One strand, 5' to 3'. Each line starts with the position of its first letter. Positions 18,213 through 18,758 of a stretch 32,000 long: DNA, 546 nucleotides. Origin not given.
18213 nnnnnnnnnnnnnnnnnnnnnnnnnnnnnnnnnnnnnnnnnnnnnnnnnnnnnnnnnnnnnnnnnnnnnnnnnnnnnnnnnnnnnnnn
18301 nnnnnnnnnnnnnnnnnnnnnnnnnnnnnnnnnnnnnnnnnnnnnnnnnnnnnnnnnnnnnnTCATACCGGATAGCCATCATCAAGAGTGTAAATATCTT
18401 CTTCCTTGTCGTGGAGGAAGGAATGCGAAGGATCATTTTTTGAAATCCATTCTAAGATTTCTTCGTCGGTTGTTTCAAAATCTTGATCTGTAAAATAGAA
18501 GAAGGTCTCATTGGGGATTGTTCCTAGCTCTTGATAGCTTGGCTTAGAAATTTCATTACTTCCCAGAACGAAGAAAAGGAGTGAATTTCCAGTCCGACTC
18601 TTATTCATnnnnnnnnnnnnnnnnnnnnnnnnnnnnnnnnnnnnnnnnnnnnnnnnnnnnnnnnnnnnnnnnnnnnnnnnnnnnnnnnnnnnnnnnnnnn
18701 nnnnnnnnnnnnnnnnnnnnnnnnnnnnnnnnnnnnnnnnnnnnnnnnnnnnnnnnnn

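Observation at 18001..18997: An ATGA-coupled three-gene module (uncharacterised beta-rich protein, acidic 81-aa protein, MazF/PemK-like toxin): a possible tripartite toxin-antitoxin system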

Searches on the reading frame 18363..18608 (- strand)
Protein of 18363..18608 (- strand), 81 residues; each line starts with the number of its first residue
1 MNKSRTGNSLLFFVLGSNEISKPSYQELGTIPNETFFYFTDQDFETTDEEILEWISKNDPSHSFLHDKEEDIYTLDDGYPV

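Call 6: search_protein_families(library=pfam, proteins=[window:18363-18608:-], max_evalue=1)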
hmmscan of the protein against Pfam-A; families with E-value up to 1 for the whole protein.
window:18363-18608:- (81 aa): 1 family
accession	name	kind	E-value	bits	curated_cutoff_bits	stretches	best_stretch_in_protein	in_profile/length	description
PF00129.23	MHC_I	-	0.046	13.7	28.3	1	18-61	15-58/179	Class I Histocompatibility antigen, domains alpha 1 and 2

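Call 7: search_protein_families(library=ncbifam, proteins=[window:18363-18608:-], max_evalue=1)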
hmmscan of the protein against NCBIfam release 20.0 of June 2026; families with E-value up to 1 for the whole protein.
window:18363-18608:- (81 aa): 0 families

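Call 9: find_homologous_proteins(query=window:18363-18608:-, max_evalue=0.01)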
Query window:18363-18608:- (81 aa): 3 proteins with E <= 0.01 among 3 candidates.
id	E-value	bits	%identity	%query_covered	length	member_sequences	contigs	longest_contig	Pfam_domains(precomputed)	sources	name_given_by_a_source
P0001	5.3e-48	178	100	100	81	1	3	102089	-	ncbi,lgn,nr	ncbi:MAG: hypothetical protein HYS08_02175 [Chlamydiae bacterium]|nr:hypothetical protein [Chlamydio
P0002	5.0e-25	105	71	84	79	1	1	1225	-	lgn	-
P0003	2.4e-24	103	68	84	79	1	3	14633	-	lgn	-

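Call 10: search_protein_families(library=padloc, proteins=[window:18363-18608:-], max_evalue=1)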
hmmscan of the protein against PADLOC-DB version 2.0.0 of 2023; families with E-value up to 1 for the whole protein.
window:18363-18608:- (81 aa): 0 families

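Call 13: find_encoding_contigs(protein=P0003, flank=7000, max_places=6)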
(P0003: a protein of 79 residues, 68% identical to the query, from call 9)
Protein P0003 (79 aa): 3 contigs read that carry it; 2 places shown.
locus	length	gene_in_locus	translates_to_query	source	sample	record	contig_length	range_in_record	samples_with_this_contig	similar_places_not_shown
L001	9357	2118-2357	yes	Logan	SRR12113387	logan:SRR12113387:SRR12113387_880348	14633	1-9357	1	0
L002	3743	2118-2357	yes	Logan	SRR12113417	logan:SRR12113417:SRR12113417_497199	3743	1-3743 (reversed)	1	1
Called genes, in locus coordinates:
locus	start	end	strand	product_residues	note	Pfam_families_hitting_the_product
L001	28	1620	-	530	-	PF02689:Herpes_Helicase (faint), PF05970:PIF1, PF13245:AAA_19, PF13604:AAA_30, PF01443:Viral_helicase1 (faint), PF13479:AAA_24 (weak), PF13280:WYL (weak)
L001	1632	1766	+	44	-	-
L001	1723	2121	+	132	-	PF22091:DUF6941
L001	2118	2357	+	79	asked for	-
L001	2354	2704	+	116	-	PF02452:PemK_toxin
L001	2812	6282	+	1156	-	PF00289:Biotin_carb_N, PF02786:CPSase_L_D2, PF07478:Dala_Dala_lig_C (weak), PF02785:Biotin_carb_C, PF00682:HMGL-like, PF02436:PYC_OADA, PF00364:Biotin_lipoyl, PF25984:BSH_YknX (faint)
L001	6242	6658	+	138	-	PF04342:DMT_6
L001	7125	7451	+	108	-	PF22148:Fervidolysin_NPro-like (weak)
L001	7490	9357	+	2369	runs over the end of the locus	PF22148:Fervidolysin_NPro-like, PF00082:Peptidase_S8, PF16656:Pur_ac_phosph_N (faint), PF10179:NDNF (faint), PF22148:Fervidolysin_NPro-like, PF00082:Peptidase_S8, PF00041:fn3 (weak), PF18884:TSP3_bac (weak), +2 more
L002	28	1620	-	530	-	PF02689:Herpes_Helicase (faint), PF05970:PIF1, PF13245:AAA_19, PF13604:AAA_30, PF01443:Viral_helicase1 (faint), PF13479:AAA_24 (weak), PF13280:WYL (weak)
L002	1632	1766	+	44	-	-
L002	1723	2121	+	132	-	PF22091:DUF6941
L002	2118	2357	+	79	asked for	-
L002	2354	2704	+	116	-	PF02452:PemK_toxin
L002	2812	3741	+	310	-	?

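Call 14: find_encoding_contigs(protein=P0002, flank=7000, max_places=6)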
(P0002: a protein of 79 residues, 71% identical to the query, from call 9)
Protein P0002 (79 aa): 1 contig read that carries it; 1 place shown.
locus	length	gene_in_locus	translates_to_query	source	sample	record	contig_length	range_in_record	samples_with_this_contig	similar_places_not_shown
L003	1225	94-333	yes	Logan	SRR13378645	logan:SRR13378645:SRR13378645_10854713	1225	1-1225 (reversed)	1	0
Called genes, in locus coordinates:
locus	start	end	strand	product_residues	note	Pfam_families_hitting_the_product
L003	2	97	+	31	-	?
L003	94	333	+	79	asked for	-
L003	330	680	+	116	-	PF02452:PemK_toxin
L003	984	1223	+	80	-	?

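Call 47: search_protein_representatives(alignment_id=A1)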
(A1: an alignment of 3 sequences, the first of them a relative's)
Query: 3 sequences, 79 profile positions. Proteins with E-value up to 0.001 (for the whole library): 9; up to 1e-10: 3; up to 1e-30: 1. The best 9 are listed.
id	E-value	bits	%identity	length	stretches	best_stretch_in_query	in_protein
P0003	1.4e-46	172.5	-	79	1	1-79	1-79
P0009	3.8e-24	100.6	-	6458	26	34-64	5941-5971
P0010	3.2e-19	84.8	-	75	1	23-78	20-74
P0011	2.8e-07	46.5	-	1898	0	-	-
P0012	1.6e-06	44.1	-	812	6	15-55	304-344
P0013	1.3e-04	38.1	-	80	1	20-78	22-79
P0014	1.3e-04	38.0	-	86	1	2-79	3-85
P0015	1.3e-04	38.0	-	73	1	53-79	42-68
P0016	2.4e-04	37.2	-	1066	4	24-48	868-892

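Call 52: find_homologous_proteins(query=A5, max_evalue=1)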
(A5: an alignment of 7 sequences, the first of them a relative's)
Query A5 (7 sequences) (81 aa, profile of the alignment): 1192 proteins with E <= 1 among 1617 candidates; the best 120 are listed.
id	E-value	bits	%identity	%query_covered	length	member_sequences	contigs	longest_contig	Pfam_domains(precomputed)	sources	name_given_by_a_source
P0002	4.1e-32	128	71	84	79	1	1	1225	-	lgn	-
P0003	2.9e-31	125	68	84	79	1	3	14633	-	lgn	-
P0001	3.2e-30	122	100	100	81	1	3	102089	-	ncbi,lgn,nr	ncbi:MAG: hypothetical protein HYS08_02175 [Chlamydiae bacterium]|nr:hypothetical protein [Chlamydio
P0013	1.1e-26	111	43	70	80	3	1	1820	-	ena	-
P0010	3.8e-26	109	65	68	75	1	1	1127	-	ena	-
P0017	1.8e-25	107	41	70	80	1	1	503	-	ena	-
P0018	3.7e-25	106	39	70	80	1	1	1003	-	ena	-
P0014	8.3e-24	101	42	78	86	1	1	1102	-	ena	-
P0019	2.2e-23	100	37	96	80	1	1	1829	-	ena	-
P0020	4.6e-23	99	65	68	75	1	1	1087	-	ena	-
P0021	1.1e-21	95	33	96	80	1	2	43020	-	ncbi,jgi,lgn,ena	-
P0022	2.1e-21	94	64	72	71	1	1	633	-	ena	-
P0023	2.2e-20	90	31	86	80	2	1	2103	-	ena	-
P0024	7.5e-20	89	60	74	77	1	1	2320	-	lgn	-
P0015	9.4e-20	88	65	36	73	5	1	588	-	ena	-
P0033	9.3e-16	76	65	36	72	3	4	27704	-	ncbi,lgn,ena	-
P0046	1.4e-13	69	61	28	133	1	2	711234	PF02604.27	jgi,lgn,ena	jgi:PHD/YefM family antitoxin component YafN of YafNO toxin-antitoxin module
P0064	1.2e-10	59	39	91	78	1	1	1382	-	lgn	-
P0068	3.2e-10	58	37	69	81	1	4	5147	-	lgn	-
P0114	1.7e-8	52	45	58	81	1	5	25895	-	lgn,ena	-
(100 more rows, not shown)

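Call 55: find_encoding_contigs(protein=P0021, flank=4000, max_places=4)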
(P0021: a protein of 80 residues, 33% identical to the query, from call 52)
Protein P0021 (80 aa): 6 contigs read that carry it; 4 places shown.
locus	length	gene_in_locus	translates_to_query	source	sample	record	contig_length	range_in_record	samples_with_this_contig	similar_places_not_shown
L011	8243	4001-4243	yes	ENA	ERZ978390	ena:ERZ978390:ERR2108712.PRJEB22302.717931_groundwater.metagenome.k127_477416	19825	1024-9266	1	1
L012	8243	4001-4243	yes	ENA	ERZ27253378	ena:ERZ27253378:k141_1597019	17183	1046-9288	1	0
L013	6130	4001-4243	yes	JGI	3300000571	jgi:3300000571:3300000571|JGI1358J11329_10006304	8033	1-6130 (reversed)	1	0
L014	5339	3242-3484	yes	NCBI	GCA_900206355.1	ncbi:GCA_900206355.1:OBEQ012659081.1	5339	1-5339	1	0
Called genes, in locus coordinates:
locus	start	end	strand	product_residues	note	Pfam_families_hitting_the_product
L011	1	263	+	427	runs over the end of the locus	?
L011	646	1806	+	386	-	PF00478:IMPDH, PF05690:ThiG (faint), PF01070:FMN_dh, PF03060:NMO (weak)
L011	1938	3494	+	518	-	PF00117:GATase, PF07722:Peptidase_C26 (weak), PF02540:NAD_synthase, PF03054:tRNA_Me_trans (faint), PF00958:GMP_synt_C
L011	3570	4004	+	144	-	PF22091:DUF6941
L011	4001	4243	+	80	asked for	-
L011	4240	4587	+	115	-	PF02452:PemK_toxin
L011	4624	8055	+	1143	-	PF02811:PHP, PF07733:DNA_pol3_alpha, PF17657:DNA_pol3_finger, PF14579:HHH_6, PF01336:tRNA_anti-codon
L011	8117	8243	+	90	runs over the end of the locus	PF00216:Bac_DNA_binding, PF18291:HU-HIG (weak)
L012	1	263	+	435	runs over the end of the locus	?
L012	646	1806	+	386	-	PF00478:IMPDH, PF05690:ThiG (faint), PF01070:FMN_dh, PF03060:NMO (weak)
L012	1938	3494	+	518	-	PF00117:GATase, PF07722:Peptidase_C26 (weak), PF02540:NAD_synthase, PF03054:tRNA_Me_trans (faint), PF00958:GMP_synt_C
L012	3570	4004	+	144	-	PF22091:DUF6941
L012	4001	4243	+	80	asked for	-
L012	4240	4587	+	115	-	PF02452:PemK_toxin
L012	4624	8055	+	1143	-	PF02811:PHP, PF07733:DNA_pol3_alpha, PF17657:DNA_pol3_finger, PF14579:HHH_6, PF01336:tRNA_anti-codon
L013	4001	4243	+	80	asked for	-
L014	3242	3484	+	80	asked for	-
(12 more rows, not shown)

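Call 57: find_encoding_contigs(protein=P0068, flank=3000, max_places=4)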
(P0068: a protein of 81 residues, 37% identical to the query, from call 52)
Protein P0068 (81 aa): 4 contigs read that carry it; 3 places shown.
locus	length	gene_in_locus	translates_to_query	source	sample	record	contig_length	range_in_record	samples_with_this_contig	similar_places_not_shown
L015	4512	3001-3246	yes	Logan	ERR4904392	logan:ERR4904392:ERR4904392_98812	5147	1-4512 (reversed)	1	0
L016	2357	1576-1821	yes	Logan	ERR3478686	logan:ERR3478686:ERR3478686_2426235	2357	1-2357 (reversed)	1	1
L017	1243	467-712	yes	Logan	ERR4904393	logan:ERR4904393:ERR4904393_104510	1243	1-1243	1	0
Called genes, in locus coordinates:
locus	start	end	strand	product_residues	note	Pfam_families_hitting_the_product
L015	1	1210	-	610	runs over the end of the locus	-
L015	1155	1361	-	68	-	-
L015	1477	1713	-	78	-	PF18903:DUF5659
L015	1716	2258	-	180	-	PF13411:MerR_1 (weak)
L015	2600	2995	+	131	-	PF22091:DUF6941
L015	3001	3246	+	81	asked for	-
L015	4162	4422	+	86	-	PF10387:DUF2442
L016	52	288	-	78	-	PF18903:DUF5659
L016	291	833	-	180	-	PF13411:MerR_1 (weak)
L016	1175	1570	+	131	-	PF22091:DUF6941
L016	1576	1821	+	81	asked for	-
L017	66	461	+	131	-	PF22091:DUF6941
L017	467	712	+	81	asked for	-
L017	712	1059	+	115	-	PF02452:PemK_toxin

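Call 58: find_encoding_contigs(protein=P0064, flank=3000, max_places=4)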
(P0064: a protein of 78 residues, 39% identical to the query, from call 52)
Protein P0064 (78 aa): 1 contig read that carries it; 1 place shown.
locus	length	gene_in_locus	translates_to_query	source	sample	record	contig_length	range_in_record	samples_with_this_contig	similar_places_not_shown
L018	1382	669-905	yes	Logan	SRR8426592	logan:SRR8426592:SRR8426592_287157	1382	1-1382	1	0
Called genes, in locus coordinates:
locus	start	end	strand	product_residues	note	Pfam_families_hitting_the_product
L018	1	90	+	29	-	?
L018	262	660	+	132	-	PF22091:DUF6941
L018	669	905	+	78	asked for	-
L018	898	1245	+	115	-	PF02452:PemK_toxin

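Call 59: find_encoding_contigs(protein=P0024, flank=3000, max_places=4)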
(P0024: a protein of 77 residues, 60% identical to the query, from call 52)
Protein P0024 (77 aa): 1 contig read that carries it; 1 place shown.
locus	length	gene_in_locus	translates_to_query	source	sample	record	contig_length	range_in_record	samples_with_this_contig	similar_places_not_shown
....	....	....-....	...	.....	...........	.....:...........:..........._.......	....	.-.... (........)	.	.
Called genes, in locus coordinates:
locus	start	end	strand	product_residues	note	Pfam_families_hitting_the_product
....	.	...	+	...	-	?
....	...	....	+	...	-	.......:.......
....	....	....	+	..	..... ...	-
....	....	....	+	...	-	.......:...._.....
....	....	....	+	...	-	?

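Call 61: find_encoding_contigs(protein=P0033, flank=2500, max_places=4)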
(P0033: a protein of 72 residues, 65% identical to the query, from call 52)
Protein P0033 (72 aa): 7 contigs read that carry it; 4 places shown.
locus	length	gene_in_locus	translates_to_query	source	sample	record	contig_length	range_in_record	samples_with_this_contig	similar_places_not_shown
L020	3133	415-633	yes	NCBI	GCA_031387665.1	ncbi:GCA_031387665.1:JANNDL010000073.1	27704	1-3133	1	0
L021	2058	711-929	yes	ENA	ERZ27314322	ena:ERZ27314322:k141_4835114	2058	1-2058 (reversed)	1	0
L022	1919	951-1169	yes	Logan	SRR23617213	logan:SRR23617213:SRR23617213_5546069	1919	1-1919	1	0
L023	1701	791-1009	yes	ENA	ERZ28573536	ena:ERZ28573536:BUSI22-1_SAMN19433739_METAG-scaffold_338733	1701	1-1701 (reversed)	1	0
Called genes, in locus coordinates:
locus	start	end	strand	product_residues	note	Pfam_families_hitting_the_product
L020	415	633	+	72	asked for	-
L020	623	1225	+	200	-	-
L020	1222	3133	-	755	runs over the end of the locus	PF16919:PknG_rubred, PF00069:Pkinase, PF07714:PK_Tyr_Ser-Thr, PF14559:TPR_19 (faint), PF16918:PknG_TPR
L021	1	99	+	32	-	?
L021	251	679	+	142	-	-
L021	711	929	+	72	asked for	-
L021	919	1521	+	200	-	-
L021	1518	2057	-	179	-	?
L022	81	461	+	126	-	-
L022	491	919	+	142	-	-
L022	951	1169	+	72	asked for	-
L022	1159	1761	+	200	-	-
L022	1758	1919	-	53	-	?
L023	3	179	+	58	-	?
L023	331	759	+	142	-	-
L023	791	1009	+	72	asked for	-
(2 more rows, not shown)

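Call 62: find_encoding_contigs(protein=P0114, flank=2500, max_places=4)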
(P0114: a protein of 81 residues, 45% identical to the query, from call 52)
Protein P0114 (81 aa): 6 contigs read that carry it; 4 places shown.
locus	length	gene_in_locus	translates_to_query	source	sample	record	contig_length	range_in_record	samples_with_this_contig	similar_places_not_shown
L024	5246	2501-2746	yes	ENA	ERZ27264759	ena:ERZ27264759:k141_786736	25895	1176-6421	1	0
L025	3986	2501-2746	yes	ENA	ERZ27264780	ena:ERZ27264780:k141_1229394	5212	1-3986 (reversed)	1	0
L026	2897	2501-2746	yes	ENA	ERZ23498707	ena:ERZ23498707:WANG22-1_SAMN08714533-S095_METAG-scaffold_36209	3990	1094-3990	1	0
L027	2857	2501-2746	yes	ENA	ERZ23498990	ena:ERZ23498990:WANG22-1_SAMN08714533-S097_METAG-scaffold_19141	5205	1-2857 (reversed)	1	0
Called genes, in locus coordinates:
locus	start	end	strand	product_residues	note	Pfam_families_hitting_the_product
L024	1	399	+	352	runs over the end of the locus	PF12770:CHAT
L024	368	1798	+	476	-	PF13181:TPR_8 (faint), PF13428:TPR_14 (faint), PF13424:TPR_12, PF17874:TPR_MalT (weak), PF24885:TPR_NPHP3 (weak), PF13424:TPR_12, PF24885:TPR_NPHP3 (weak), PF13424:TPR_12, +6 more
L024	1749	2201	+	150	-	PF13424:TPR_12, PF24885:TPR_NPHP3 (weak), PF13374:TPR_10 (faint), PF00515:TPR_1 (faint), PF07719:TPR_2 (faint), PF13181:TPR_8 (faint)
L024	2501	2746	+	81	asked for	-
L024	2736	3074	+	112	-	PF02452:PemK_toxin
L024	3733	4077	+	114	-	-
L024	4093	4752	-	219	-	PF14238:DUF4340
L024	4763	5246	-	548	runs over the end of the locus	PF23357:DUF7088, PF09822:ABC_transp_aux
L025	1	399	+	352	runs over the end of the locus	PF12770:CHAT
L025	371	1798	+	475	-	PF13181:TPR_8 (faint), PF13428:TPR_14 (faint), PF13424:TPR_12, PF17874:TPR_MalT (weak), PF24885:TPR_NPHP3 (weak), PF13424:TPR_12, PF24885:TPR_NPHP3 (weak), PF13424:TPR_12, +6 more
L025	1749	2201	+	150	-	PF13424:TPR_12, PF24885:TPR_NPHP3 (weak), PF13374:TPR_10 (faint), PF00515:TPR_1 (faint), PF07719:TPR_2 (faint), PF13181:TPR_8 (faint)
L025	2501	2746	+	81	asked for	-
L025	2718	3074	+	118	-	PF02452:PemK_toxin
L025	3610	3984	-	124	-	?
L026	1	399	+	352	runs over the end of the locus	PF12770:CHAT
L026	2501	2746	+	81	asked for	-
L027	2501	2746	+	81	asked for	-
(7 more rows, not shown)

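Call 73: search_protein_families(library=pfam, proteins=[L022:491-919:+, L022:1159-1761:+, L022:81-461:+], max_evalue=0.01)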
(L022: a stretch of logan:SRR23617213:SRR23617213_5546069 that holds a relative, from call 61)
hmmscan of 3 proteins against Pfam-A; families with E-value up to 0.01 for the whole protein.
L022:491-919:+ (142 aa): 2 families
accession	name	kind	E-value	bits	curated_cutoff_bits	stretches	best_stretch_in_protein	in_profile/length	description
PF21773.2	ODAD1_CC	-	0.0062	16.1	27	0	12-69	5-62/287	ODAD1 central coiled coil region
PF07361.16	Cytochrom_B562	-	0.007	17.4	30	1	65-141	7-82/102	Cytochrome b562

L022:1159-1761:+ (200 aa): 4 families
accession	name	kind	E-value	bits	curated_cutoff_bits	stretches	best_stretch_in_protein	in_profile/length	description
PF13238.12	AAA_18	-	5.9e-05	24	29.4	1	8-140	2-110/128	AAA domain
PF01202.28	SKI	-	0.00033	21.2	22.1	0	15-38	3-26/159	Shikimate kinase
PF02224.24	Cytidylate_kin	-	0.00036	20.7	26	1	9-40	3-34/211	Cytidylate kinase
PF13191.12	AAA_16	-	0.0043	18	32.6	1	5-85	25-97/167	AAA ATPase domain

L022:81-461:+ (126 aa): 1 family
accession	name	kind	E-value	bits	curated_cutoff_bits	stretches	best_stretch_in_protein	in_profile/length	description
PF01927.22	Mut7-C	-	0.0041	17.7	23.3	1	32-95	75-138/146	Mut7-C RNAse domain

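Call 84: predict_structure(alignment_id=A7)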
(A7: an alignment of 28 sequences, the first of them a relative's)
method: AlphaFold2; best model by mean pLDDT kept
length: 81 residues; sequences in the alignment: 28
mean_pLDDT: 56.2   pTM: 0.21
mean pLDDT of the five models: 56.2, 54.2, 52.8, 52.5, 51.3
residues with pLDDT >= 90: 0; 70-90: 9; 50-70: 49; < 50: 23
segments of 3 or more residues with pLDDT < 50: 1-19
pLDDT, mean of each block of 10 residues (from residue 1): 43 43 52 57 68 68 63 56 52
secondary structure, 60 per line:
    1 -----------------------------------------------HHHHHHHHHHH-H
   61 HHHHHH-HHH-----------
elements in order: H48-58 H60-66

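Call 86: search_solved_structures(query=A7, max_evalue=10, show_alignments=3)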
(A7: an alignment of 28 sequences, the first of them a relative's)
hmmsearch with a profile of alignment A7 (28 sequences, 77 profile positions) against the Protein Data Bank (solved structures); distinct sequences matched with E-value up to 10: 1.
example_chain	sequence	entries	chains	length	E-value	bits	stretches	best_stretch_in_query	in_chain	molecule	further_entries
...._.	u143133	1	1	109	5.5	10.4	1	12-56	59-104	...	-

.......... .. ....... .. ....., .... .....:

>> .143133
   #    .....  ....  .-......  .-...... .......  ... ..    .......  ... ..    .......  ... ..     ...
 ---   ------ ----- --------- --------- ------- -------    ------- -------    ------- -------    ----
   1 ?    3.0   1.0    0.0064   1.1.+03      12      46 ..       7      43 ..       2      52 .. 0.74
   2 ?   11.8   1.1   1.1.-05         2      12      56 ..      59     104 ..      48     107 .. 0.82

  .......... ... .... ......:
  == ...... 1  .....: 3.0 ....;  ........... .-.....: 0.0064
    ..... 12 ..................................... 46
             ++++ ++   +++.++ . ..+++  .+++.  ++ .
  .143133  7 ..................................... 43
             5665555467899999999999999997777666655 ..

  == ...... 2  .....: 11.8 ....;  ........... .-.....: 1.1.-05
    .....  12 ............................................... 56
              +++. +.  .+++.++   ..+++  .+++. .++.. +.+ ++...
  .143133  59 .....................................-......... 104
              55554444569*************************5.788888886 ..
